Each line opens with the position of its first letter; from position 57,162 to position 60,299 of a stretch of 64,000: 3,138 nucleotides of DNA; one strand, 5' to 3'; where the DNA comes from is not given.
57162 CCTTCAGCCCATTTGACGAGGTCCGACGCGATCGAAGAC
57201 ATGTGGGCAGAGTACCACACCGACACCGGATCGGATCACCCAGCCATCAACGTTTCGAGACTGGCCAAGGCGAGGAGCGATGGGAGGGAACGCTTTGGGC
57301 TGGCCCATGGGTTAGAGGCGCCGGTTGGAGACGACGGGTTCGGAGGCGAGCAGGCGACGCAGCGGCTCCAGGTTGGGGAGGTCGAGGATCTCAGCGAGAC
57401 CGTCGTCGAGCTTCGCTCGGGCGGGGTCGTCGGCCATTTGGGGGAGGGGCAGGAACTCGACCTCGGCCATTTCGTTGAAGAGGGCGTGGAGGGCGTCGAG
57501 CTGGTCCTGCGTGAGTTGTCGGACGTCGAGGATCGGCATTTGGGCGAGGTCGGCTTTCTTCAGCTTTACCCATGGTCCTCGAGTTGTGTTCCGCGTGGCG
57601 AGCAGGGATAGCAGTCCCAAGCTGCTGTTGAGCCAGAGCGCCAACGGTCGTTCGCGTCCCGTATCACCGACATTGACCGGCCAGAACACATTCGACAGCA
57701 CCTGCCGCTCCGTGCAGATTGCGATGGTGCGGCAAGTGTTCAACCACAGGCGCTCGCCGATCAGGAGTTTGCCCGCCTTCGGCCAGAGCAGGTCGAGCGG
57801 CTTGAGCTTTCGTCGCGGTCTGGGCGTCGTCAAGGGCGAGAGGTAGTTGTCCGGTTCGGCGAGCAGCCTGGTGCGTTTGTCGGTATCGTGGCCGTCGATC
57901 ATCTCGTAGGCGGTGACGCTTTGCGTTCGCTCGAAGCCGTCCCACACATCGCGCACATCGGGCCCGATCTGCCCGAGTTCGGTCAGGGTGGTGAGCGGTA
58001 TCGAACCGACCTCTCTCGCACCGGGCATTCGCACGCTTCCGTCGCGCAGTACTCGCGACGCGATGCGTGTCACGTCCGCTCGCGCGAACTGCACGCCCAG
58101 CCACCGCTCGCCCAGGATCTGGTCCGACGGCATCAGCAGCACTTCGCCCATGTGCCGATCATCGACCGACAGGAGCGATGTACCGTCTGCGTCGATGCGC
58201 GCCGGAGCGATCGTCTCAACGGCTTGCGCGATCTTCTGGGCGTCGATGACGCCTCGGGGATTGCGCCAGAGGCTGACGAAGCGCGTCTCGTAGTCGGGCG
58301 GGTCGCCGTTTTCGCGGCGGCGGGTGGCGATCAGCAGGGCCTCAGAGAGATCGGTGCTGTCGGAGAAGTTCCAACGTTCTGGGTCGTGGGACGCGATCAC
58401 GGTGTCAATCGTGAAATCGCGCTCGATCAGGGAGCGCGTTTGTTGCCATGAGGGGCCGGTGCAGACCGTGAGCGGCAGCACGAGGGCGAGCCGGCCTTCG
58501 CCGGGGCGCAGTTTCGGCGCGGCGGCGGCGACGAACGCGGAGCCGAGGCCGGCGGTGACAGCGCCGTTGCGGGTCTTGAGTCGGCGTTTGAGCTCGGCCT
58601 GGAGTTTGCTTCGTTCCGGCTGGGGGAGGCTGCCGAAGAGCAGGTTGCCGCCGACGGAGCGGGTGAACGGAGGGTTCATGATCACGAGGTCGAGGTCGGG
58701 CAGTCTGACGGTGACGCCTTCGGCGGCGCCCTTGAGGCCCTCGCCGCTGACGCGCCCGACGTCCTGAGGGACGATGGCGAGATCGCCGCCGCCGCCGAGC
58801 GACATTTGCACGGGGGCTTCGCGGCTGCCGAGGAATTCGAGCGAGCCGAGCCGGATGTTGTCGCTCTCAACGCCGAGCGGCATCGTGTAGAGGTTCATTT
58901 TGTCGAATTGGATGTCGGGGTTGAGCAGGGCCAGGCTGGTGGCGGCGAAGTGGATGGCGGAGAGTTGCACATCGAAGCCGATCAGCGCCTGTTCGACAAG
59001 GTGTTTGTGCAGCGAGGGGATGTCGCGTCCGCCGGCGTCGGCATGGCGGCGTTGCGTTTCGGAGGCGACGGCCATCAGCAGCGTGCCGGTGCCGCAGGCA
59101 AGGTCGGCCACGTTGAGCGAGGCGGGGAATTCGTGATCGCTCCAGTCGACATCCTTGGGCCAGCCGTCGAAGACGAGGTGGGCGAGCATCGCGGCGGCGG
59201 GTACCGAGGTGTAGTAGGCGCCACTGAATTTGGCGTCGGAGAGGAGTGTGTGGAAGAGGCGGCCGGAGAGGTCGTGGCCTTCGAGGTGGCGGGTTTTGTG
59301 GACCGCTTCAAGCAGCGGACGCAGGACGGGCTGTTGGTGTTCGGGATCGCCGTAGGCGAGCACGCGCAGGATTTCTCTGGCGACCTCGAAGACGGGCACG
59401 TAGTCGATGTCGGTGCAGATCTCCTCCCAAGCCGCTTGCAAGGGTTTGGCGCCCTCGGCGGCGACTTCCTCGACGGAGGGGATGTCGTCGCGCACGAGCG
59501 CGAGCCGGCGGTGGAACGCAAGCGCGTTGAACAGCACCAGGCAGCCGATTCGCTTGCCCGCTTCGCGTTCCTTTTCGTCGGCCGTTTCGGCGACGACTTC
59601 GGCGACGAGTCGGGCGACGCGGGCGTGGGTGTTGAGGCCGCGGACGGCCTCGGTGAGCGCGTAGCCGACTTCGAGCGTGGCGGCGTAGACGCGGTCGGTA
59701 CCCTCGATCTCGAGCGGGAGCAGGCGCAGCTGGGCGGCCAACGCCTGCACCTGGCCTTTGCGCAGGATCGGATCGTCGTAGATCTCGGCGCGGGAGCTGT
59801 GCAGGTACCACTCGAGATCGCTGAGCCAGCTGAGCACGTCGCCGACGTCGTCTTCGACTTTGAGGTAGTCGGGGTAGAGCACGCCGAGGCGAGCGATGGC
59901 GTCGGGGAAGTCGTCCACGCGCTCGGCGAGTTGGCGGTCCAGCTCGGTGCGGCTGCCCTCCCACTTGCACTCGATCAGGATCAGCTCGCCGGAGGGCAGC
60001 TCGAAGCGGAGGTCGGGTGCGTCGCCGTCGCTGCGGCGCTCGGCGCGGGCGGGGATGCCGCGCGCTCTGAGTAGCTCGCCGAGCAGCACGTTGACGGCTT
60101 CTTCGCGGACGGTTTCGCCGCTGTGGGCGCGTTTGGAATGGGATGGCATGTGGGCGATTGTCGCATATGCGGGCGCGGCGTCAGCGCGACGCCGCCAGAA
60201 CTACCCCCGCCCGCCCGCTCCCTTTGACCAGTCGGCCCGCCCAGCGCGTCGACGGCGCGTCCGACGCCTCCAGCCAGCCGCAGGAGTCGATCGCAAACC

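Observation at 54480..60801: Three-gene minus-strand island (SAM-MTase -> MmeI-like Type IIG R-M -> Rad50/RloC-like zinc-hook ABC ATPase) inserted beside the menaquinone cluster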

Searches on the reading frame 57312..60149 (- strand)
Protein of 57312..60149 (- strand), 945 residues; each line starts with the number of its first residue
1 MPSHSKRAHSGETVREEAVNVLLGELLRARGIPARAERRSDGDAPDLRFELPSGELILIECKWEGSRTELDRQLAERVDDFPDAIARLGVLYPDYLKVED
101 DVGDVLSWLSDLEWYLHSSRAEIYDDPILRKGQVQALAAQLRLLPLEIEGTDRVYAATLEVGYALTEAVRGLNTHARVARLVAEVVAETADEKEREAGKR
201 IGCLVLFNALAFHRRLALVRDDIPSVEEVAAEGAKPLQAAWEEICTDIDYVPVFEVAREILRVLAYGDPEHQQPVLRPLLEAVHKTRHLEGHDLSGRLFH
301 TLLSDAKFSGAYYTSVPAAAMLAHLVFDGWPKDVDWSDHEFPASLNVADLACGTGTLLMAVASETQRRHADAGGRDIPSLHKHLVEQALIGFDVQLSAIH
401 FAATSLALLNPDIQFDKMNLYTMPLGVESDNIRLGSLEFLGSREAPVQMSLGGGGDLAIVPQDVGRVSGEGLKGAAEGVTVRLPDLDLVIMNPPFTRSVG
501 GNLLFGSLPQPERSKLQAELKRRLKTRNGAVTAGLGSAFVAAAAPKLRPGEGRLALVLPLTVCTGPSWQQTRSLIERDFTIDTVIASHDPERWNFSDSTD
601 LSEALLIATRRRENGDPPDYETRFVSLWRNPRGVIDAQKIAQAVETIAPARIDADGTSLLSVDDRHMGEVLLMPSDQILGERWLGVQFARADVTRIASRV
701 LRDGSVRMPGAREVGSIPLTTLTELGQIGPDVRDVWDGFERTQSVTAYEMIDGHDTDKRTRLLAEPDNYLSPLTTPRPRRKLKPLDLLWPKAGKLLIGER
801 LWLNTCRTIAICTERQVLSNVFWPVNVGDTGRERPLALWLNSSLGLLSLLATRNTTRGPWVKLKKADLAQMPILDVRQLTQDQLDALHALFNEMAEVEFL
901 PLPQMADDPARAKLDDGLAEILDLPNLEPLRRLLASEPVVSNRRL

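Call 3: search_protein_families(library=pfam, proteins=[window:57312-60149:-], max_evalue=0.01)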
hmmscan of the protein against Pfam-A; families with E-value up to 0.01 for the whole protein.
window:57312-60149:- (945 aa): 2 families
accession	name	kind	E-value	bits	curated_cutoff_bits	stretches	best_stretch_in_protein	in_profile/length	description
PF13649.12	Methyltransf_25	-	0.0021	19.2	27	0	347-366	1-20/97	Methyltransferase domain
PF05175.20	MTS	-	0.0033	17.5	23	0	344-371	32-59/170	Methyltransferase small domain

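Call 4: search_protein_families(library=padloc, proteins=[window:57312-60149:-], max_evalue=0.01)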
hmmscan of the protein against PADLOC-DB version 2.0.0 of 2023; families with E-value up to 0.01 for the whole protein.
window:57312-60149:- (945 aa): 8 families
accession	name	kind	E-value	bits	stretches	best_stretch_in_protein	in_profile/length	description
PDLC03348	MTase_II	-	1e-08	32.2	1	288-410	197-313/727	Type II methyltransferase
PDLC04134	mad2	-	3.4e-06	24.2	1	305-618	266-450/492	mads_2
PDLC03021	MTase_I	-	4.3e-05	20.5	0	280-408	129-247/491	Type I methyltransferase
PDLC03227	MTase_II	-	4.9e-05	20.4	1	511-614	140-242/494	Type II methyltransferase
PDLC03338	MTase_II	-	0.0003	17.6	0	309-405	129-212/604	Type II methyltransferase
PDLC03631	REase_MTase_IIG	-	0.00046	16.2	1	307-407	307-405/1086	Type IIG restriction enzyme-methyltransferase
PDLC03359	MTase_II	-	0.00058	16.1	1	521-609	167-253/840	Type II methyltransferase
PDLC03226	MTase_II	-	0.00067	16.4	1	303-417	10-105/579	Type II methyltransferase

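Call 5: search_protein_families(library=ncbifam, proteins=[window:57312-60149:-], max_evalue=0.01)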
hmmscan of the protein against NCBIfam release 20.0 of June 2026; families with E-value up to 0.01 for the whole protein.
window:57312-60149:- (945 aa): 2 families
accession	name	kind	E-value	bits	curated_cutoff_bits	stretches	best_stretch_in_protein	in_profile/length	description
NF047738.1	antiphage_MADS2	equivalog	3.2e-05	22.4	720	1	346-581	334-538/654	methylation-associated defense system DNA methyltransferase MAD2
TIGR03534.1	RF_mod_PrmC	equivalog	0.0056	16.2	199.1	0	344-421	89-148/253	peptide chain release factor N(5)-glutamine methyltransferase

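Call 8: search_solved_structures(query=window:57312-60149:-, max_evalue=1)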
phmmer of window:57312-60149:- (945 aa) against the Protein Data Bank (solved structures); distinct sequences matched with E-value up to 1: 0.

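Call 12: find_homologous_proteins(query=window:57312-60149:-)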
Query window:57312-60149:- (945 aa): 2716 proteins with E <= 0.001 among 8000 candidates; the best 120 are listed.
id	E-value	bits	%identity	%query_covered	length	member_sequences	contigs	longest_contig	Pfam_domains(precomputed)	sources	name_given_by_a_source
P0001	0.0e+0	2094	99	100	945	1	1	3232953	-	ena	-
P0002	0.0e+0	1945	90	100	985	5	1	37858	-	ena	-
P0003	0.0e+0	1897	89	100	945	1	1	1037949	-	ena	-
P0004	0.0e+0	1789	85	100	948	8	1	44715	-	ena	-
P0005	0.0e+0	1776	91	92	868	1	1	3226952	-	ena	-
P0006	0.0e+0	1718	80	99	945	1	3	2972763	-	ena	-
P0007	0.0e+0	1713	81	99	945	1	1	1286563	-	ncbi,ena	-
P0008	0.0e+0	1704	81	100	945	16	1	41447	-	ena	-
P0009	0.0e+0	1704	81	99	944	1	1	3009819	-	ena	-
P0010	0.0e+0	1700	80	99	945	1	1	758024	-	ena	-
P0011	0.0e+0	1574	75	100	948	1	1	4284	-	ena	-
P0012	0.0e+0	1571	75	99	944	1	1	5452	-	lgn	-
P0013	0.0e+0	1351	64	99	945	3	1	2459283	-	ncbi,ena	-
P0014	0.0e+0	1334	64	100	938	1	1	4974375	-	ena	-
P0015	0.0e+0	1319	64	99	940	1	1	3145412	-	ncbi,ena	-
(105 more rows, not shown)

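Call 14: find_related_loci(query=A1, collection=genome_contigs, flank=10000)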
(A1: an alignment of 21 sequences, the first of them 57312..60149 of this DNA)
Query A1 (945 aa) in genome_contigs; peptide patterns used: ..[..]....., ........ (x = any residue, [..] = any of these).
596 stretches matched a pattern (row limit reached: there are more); 458 encode a relative of the query (tblastn E <= 1e-3); the best 80 are kept; 79 distinct loci.
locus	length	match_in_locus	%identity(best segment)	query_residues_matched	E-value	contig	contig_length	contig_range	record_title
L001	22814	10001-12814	63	3-945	0e+0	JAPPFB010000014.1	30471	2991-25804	MAG: Chloroflexota bacterium isolate RHO1_bin_20 NODE_2715_length_30471_cov_30.868227, whole genome shotgun sequence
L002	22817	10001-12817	62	5-945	0e+0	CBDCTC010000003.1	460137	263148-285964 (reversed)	MAG: Dehalococcoidia bacterium isolate 84f1e96c-5f89-47d0-9b41-bcaa3e3d8f53 genome assembly, contig: contig_3, whole gen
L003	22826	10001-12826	60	2-945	0e+0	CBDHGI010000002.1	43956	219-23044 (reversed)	MAG: Chloroflexota bacterium isolate cca356c8-8f3a-46e1-bc14-440367fe4ecb genome assembly, contig: contig_2, whole genom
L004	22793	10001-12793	61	12-945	0e+0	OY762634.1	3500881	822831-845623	MAG: Dehalococcoidia bacterium isolate 5218cef7-9544-4829-ade7-f4022e2b34b8 genome assembly, chromosome: 1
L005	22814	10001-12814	59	7-945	0e+0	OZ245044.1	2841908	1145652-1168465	MAG: Dehalococcoidia bacterium isolate 2d514a54-0524-4205-b749-13ef71272d1d genome assembly, chromosome: 1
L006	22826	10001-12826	59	2-945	0e+0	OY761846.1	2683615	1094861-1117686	MAG: Dehalococcoidia bacterium isolate 25673f87-720a-4069-84ac-b50b95d4b761 genome assembly, chromosome: 1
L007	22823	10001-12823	60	4-945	0e+0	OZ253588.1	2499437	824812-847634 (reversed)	MAG: Dehalococcoidia bacterium isolate 31fdc4cb-e045-4297-a560-ce773dd45a62 genome assembly, chromosome: 1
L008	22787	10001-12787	61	12-945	0e+0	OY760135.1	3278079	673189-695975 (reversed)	MAG: Dehalococcoidia bacterium isolate 28bbf505-4b8f-49ae-a3a4-61061bf7583c genome assembly, chromosome: 1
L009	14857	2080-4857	59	16-945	0e+0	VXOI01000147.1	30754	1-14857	MAG: Chloroflexi bacterium isolate SB0662_bin_29 NODE_1432_length_30754_cov_40.157725, whole genome shotgun sequence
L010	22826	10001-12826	58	7-945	0e+0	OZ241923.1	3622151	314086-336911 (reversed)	MAG: Dehalococcoidia bacterium isolate 97b7e7e8-eacd-433b-a875-92d102a9312a genome assembly, chromosome: 1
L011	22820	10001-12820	59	12-945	0e+0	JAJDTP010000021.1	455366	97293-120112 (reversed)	MAG: Dehalococcoidia bacterium isolate jk18x1bzbins.29 k141_1496062, whole genome shotgun sequence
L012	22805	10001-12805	60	6-945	0e+0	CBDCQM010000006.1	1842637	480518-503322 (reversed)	MAG: Dehalococcoidia bacterium isolate 9ac7512b-c8f4-466b-95df-5190cdad7ee7 genome assembly, contig: contig_6, whole gen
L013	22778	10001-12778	59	12-938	0e+0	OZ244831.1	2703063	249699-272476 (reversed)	MAG: Dehalococcoidia bacterium isolate fefddc82-9128-483f-92e3-00fb9ba73f2d genome assembly, chromosome: 1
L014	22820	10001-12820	60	12-945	0e+0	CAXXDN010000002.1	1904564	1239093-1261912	MAG: Dehalococcoidia bacterium isolate dc2ee83f-b268-46d2-8eab-f8d2e8673164 genome assembly, contig: contig_2, whole gen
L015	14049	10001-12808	58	7-945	0e+0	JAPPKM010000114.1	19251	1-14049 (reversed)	MAG: Chloroflexota bacterium isolate RHO2_bin_72 NODE_3702_length_19251_cov_11.311732, whole genome shotgun sequence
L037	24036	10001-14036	58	5-942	0e+0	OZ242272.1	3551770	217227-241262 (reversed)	MAG: Chloroflexota bacterium isolate e1420fa2-ce91-4a5a-b5ce-1a2ec9efecdf genome assembly, chromosome: 1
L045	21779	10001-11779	57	45-644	0e+0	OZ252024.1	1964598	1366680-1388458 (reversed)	MAG: Dehalococcoidia bacterium isolate f4139050-05f1-4a12-a253-3081a27a263f genome assembly, chromosome: 1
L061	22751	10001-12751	30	16-915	1e-86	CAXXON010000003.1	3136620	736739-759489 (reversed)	MAG: Dehalococcoidia bacterium isolate 68d30e11-8926-419a-9d87-ffe9a26ece92 genome assembly, contig: contig_3, whole gen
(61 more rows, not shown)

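Call 17: find_encoding_contigs(protein=P0003, flank=10000, max_places=3)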
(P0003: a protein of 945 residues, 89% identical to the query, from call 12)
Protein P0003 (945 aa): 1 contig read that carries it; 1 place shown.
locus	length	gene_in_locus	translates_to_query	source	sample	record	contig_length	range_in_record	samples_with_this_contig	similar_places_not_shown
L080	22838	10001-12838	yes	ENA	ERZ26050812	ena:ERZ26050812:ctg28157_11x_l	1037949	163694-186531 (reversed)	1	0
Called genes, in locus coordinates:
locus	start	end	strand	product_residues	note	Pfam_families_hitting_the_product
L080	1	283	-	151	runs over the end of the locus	PF18478:PIN_10 (weak), PF18480:DUF5615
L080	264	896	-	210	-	-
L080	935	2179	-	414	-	PF07992:Pyr_redox_2, PF13450:NAD_binding_8 (faint), PF00070:Pyr_redox, PF14759:Reductase_C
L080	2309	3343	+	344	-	-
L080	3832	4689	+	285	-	PF00106:adh_short, PF13561:adh_short_C2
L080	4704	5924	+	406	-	PF01663:Phosphodiest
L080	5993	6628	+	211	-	PF04255:DUF433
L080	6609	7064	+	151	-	PF18478:PIN_10, PF18480:DUF5615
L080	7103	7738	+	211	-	-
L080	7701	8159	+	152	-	PF18478:PIN_10 (weak), PF18480:DUF5615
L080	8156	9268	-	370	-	PF08240:ADH_N, PF00107:ADH_zinc_N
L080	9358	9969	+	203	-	PF24675:NpmA, PF13847:Methyltransf_31 (weak), PF02390:Methyltransf_4 (weak), PF08242:Methyltransf_12 (weak), PF13649:Methyltransf_25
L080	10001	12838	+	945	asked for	-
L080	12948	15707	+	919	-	PF13166:AAA_13 (weak), PF02463:SMC_N, PF13304:AAA_21 (weak)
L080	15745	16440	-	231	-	PF01209:Ubie_methyltran, PF13489:Methyltransf_23, PF13847:Methyltransf_31, PF08241:Methyltransf_11, PF08242:Methyltransf_12, PF13649:Methyltransf_25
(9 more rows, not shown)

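Call 18: find_encoding_contigs(protein=P0006, flank=10000, max_places=3)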
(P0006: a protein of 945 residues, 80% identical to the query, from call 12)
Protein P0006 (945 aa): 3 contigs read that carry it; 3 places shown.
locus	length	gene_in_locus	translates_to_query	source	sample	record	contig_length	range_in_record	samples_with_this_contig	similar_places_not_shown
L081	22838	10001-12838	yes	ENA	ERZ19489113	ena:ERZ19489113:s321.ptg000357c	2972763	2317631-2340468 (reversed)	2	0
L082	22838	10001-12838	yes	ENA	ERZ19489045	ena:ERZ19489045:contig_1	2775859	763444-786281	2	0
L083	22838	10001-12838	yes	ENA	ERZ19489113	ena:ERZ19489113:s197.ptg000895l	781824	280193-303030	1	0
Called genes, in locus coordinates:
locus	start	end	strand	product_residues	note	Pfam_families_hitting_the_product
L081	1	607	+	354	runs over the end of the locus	PF02812:ELFV_dehydrog_N, PF02826:2-Hacid_dh_C (weak), PF00208:ELFV_dehydrog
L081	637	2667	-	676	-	-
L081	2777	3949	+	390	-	PF04909:Amidohydro_2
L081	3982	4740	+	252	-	PF00106:adh_short, PF08659:KR, PF13561:adh_short_C2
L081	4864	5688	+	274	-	-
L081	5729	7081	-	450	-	PF07690:MFS_1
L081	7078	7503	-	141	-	PF18480:DUF5615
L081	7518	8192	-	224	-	-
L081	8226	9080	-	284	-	PF00106:adh_short, PF08659:KR (weak), PF13561:adh_short_C2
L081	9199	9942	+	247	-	PF00106:adh_short, PF08659:KR, PF13561:adh_short_C2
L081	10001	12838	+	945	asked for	-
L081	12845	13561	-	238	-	PF00702:Hydrolase, PF13419:HAD_2 (weak)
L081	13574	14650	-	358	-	PF00296:Bac_luciferase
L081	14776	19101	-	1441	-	PF00041:fn3, PF16656:Pur_ac_phosph_N (faint), PF25059:FN3_DSCAM-DSCAML_C (faint), PF27503:Rv3811_N (faint), PF00041:fn3 (weak)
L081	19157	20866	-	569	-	PF01979:Amidohydro_1 (faint), PF07969:Amidohydro_3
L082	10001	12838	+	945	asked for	-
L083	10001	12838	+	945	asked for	-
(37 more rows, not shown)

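Call 32: search_protein_families(library=pfam, proteins=[L011:9037-9813:-, L037:19459-20427:+, L061:18000-19154:+, L045:15873-18341:-], max_evalue=10)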
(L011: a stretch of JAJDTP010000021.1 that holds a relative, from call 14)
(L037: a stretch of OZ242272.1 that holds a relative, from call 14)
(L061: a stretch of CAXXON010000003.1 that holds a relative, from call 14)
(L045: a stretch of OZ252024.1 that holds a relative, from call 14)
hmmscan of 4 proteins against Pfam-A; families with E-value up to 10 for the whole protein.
L011:9037-9813:- (258 aa): 5 families
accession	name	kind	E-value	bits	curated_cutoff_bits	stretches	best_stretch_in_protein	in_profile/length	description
PF13561.12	adh_short_C2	-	5.4e-48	164.1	27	1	17-253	6-235/236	Enoyl-(Acyl carrier protein) reductase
PF00106.31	adh_short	-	2.3e-47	161.5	26.6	1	8-190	1-183/195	short chain dehydrogenase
PF08659.16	KR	-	5.9e-06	26.7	22.6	1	11-82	4-79/180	KR domain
PF01370.27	Epimerase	-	0.00024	21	20.9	1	11-151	2-124/240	NAD dependent epimerase/dehydratase family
PF02882.25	THF_DHG_CYH_C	-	0.032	14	27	1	3-62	32-90/160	Tetrahydrofolate dehydrogenase/cyclohydrolase, NAD(P)-binding domain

L037:19459-20427:+ (322 aa): 20 families
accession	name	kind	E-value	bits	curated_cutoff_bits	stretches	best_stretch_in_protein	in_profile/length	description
PF00005.33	ABC_tran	-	1e-24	88.1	25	1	43-182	2-136/137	ABC transporter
PF13304.12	AAA_21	-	4.9e-13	50.3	27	2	154-214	237-300/304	AAA domain, putative AbiEii toxin, Type IV TA system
PF13732.12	DrrA1-3_C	-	6.9e-13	49.6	27.4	1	236-316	1-81/81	ATP-binding protein DrrA1-3-like, C-terminal domain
PF02463.25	SMC_N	-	7.4e-05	22.7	40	2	154-224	136-208/220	RecF/RecN/SMC N terminal domain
PF13401.12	AAA_22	-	0.00064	20.5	27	1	52-98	5-54/130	AAA domain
PF13604.12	AAA_30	-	0.00065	19.9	27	1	50-99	16-63/191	AAA domain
PF13245.12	AAA_19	-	0.0032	18.1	25.1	1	52-99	11-58/134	AAA domain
PF13191.12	AAA_16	-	0.0051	17.8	32.6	1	53-201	25-160/167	AAA ATPase domain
PF20030.5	bpMoxR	-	0.0095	15.5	27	2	35-73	14-52/205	MoxR domain in the MoxR-vWA-beta-propeller ternary systems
PF19993.5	DO-GTPase2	-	0.038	14.1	27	1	54-80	2-28/226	Double-GTPase 2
PF13671.12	AAA_33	-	0.04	14.7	27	1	57-119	4-33/143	AAA domain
PF13555.12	AAA_29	-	0.055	13.7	27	1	43-69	13-39/61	P-loop containing region of AAA domain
PF03266.21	NTPase_1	-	0.072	13.4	23.9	0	57-100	4-47/168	NTPase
PF13558.12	SbcC_Walker_B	-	0.081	13.6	27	1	169-197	60-88/90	SbcC/RAD50-like, Walker B motif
PF00448.28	SRP54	-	0.1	12.7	22.7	1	55-71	4-20/196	SRP54-type protein, GTPase domain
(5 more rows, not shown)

L061:18000-19154:+ (384 aa): 2 families
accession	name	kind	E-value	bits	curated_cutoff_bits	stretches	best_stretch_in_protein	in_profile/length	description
PF00296.26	Bac_luciferase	-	2.5e-62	211.5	27.9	1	38-351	1-313/314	Luciferase-like monooxygenase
PF25197.1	DPC4_N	-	0.54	10.5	27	1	297-311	18-34/35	Diatom pyrenoid component 4 N-terminal motif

L045:15873-18341:- (822 aa): 1 family
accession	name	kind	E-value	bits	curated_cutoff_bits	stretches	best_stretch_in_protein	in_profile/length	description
PF02515.22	CoA_transf_3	-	1.4e-162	541.4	23.3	2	6-374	2-366/366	CoA-transferase family III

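Call 49: predict_structure(alignment_id=A4)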
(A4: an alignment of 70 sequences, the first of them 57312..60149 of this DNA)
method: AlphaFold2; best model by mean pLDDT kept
length: 945 residues; sequences in the alignment: 70
mean_pLDDT: 67.3   pTM: 0.50
mean pLDDT of the five models: 67.3, 65.9, 65.0, 62.8, 60.6
residues with pLDDT >= 90: 78; 70-90: 403; 50-70: 246; < 50: 218
segments of 3 or more residues with pLDDT < 50: 1-10, 306-315, 340-356, 390-437, 439-441, 447-476, 493-514, 519-534, 594-601, 741-770, 798-804, 856-861, 943-945
pLDDT, mean of each block of 10 residues (from residue 1): 38 79 88 76 77 81 90 89 89 89 86 91 85 88 72 65 86 87 77 75 83 74 82 85 68 76 84 88 71 53 48 50 58 60 45 49 66 69 57 41 43 46 41 44 50 32 31 45 60 42 36 47 37 51 71 73 64 79 79 46 64 71 85 71 86 83 87 77 75 88 87 88 74 57 32 33 34 54 58 48 50 54 63 80 85 55 67 88 91 78 77 93 93 79 49
secondary structure, 60 per line:
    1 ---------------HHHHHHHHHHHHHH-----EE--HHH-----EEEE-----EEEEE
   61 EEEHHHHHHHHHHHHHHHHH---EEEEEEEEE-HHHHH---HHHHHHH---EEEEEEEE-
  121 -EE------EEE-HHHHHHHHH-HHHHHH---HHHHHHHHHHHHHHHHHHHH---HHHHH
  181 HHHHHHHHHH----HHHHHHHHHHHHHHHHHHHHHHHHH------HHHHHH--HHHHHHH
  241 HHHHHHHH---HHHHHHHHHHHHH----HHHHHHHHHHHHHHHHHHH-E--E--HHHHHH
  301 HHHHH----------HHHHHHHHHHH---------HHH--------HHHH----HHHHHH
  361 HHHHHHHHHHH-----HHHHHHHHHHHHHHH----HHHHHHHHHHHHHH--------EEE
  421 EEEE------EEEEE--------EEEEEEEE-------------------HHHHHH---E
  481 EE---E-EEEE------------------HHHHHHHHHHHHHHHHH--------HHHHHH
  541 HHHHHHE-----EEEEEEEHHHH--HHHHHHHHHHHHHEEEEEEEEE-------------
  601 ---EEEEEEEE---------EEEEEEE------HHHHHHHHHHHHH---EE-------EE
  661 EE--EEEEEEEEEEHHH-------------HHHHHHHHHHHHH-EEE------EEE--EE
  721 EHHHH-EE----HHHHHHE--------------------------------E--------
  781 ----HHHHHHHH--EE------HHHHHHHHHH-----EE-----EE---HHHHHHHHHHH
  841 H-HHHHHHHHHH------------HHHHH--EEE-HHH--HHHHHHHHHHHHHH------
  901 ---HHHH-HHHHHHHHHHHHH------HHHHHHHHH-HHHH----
elements in order (helices of 4 or more, strands of 3 or more residues): H16-29 E47-50 E56-63 H64-80 E84-92 H94-98 H102-108 E112-119 E130-132 H134-142 H144-149 H153-172 H176-190 H195-219 H226-231 H234-248 H252-264 H269-287 H295-305 H316-326 H347-350 H355-371 H377-391 H396-409 E418-424 E431-435 E444-451 H471-476 E480-482 E488-491 H510-526 H535-546 E553-559 H560-563 H566-578 E579-587 E604-611 E621-627 H634-646 E659-662 E665-674 H691-703 E705-707 E714-716 E719-721 H722-725 H733-738 H785-792 H803-812 H830-841 H843-852 H865-869 E872-874 H881-894 H904-907 H909-921 H928-936 H938-941
